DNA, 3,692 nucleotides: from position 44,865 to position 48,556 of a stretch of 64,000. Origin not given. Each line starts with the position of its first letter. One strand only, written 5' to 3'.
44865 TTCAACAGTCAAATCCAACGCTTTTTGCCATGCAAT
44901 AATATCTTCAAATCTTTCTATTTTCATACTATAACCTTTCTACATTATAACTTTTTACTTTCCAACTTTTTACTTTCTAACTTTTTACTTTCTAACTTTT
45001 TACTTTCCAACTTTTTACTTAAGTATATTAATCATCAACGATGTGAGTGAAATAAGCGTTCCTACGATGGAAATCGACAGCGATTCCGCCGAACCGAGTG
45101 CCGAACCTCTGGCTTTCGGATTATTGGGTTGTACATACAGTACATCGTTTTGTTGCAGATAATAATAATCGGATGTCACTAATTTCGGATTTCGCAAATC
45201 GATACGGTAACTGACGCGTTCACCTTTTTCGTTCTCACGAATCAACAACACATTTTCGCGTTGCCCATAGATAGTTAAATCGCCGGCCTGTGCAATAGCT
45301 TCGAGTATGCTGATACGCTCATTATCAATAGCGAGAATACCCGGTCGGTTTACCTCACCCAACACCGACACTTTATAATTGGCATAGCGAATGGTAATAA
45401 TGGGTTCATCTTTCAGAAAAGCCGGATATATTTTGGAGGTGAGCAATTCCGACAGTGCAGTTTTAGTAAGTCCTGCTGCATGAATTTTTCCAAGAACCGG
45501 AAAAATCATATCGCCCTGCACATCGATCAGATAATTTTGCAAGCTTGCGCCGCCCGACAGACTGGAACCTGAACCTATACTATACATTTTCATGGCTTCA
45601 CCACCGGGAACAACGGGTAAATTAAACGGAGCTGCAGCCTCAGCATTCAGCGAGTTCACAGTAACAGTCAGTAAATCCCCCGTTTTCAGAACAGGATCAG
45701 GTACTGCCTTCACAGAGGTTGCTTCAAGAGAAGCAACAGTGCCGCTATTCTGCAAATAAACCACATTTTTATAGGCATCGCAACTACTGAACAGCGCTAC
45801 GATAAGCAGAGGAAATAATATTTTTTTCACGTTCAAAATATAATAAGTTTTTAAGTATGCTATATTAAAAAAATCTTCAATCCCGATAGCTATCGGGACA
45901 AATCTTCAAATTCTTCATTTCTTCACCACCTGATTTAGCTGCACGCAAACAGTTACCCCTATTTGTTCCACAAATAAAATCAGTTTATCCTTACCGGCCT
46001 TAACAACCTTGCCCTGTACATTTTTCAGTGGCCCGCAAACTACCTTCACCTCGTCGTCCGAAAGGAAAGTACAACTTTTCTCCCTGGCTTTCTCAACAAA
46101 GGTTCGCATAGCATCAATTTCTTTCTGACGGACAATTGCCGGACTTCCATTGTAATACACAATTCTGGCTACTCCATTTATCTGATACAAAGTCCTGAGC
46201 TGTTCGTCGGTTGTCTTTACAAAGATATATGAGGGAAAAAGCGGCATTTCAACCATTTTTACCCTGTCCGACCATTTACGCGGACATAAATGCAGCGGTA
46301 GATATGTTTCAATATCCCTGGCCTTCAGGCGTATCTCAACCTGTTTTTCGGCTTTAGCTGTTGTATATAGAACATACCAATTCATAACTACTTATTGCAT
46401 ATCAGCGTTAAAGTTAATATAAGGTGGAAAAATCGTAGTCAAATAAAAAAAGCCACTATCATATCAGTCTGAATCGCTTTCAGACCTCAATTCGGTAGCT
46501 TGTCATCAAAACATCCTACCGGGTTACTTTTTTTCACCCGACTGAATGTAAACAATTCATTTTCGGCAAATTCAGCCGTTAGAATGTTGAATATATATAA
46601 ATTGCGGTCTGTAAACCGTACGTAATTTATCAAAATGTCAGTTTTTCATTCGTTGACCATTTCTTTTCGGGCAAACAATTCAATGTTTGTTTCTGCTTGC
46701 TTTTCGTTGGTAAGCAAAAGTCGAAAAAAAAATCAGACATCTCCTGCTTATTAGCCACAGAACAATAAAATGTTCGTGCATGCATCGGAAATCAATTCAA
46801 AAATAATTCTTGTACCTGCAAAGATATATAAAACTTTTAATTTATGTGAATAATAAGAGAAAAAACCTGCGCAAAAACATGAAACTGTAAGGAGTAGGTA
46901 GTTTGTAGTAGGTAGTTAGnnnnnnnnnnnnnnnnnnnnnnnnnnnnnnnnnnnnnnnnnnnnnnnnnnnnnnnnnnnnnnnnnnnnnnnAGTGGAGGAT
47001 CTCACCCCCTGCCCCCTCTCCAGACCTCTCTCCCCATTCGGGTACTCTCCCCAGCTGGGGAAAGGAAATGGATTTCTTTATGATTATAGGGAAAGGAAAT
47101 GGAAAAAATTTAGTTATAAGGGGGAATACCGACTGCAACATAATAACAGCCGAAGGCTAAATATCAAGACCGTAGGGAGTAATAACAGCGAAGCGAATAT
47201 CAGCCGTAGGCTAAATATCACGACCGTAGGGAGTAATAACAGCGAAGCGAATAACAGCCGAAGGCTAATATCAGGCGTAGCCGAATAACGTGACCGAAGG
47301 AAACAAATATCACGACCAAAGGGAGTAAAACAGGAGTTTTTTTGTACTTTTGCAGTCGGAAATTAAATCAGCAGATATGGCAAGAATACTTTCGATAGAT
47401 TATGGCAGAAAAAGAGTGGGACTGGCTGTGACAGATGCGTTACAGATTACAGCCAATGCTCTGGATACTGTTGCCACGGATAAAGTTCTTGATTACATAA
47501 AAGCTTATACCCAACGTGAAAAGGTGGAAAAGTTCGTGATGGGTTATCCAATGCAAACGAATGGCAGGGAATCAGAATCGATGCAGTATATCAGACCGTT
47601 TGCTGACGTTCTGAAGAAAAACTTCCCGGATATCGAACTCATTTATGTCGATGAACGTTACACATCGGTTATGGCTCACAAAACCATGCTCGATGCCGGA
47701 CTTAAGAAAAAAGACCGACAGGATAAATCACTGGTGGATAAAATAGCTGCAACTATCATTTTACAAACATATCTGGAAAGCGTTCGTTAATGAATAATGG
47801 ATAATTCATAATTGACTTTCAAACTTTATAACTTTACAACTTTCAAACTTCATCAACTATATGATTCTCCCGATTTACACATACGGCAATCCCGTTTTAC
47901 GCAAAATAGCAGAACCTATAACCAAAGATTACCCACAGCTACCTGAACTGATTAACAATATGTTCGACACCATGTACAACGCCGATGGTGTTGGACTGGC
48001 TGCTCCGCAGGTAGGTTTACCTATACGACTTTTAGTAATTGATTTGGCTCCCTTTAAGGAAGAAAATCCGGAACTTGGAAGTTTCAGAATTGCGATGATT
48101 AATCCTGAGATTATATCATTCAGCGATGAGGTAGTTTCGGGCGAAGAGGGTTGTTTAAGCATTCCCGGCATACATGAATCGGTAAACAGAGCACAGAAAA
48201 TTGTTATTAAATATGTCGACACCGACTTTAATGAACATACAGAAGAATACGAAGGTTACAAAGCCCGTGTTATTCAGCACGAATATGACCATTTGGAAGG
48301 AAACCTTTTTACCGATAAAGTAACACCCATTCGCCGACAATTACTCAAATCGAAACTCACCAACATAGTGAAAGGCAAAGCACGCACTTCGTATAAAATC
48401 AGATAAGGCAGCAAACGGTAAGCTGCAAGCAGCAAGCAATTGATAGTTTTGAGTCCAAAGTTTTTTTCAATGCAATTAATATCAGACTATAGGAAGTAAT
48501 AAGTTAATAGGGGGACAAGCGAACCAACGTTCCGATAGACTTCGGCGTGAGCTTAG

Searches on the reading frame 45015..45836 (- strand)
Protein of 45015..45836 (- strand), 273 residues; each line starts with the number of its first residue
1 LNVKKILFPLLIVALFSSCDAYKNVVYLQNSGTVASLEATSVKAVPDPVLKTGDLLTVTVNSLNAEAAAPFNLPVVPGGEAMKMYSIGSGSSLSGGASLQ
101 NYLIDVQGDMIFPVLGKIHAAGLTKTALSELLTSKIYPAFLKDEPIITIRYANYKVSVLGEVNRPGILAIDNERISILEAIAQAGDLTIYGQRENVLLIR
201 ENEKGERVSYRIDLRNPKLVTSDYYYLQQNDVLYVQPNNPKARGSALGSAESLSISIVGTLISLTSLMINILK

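Call 9: search_protein_families(library=pfam, proteins=[window:45015-45836:-], max_evalue=0.01)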
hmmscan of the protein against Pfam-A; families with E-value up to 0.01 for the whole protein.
window:45015-45836:- (273 aa): 3 families
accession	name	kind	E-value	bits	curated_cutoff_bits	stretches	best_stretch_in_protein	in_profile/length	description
PF02563.21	Poly_export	-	3.8e-12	46.6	28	1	45-150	4-75/77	Polysaccharide biosynthesis/export protein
PF22461.2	SLBB_2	-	1.5e-11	44.7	27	1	155-235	2-79/79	SLBB domain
PF10531.15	SLBB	-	9.2e-07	29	27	1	155-206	1-50/55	SLBB domain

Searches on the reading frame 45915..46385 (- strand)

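Call 9: search_protein_families(library=pfam, proteins=[window:45915-46385:-], max_evalue=0.01)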
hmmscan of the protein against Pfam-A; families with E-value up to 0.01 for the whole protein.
window:45915-46385:- (156 aa): 1 family
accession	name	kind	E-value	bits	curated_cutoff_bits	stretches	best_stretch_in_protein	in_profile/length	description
PF02357.24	NusG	-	5.2e-20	72.2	22.2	1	1-94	1-93/93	Transcription termination factor nusG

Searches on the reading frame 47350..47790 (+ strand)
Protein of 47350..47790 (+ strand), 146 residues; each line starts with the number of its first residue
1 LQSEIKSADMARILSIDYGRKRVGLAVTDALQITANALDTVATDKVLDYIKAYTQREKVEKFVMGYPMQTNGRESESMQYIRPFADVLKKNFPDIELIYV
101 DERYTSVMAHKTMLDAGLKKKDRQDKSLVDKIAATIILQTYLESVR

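Call 12: search_protein_families(library=pfam, proteins=[window:47350-47790:+], max_evalue=0.001)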
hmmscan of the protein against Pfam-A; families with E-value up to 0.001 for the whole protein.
window:47350-47790:+ (146 aa): 1 family
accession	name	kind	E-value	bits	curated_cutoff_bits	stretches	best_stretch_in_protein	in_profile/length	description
PF03652.20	RuvX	-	4e-38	131.2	29.2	1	12-143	2-133/134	Holliday junction resolvase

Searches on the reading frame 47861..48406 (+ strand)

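Call 12: search_protein_families(library=pfam, proteins=[window:47861-48406:+], max_evalue=0.001)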
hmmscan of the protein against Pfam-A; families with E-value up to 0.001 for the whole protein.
window:47861-48406:+ (181 aa): 1 family
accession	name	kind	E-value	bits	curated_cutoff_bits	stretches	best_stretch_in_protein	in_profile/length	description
PF01327.26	Pep_deformylase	-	8.1e-55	185.1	22.8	1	3-159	2-155/156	Polypeptide deformylase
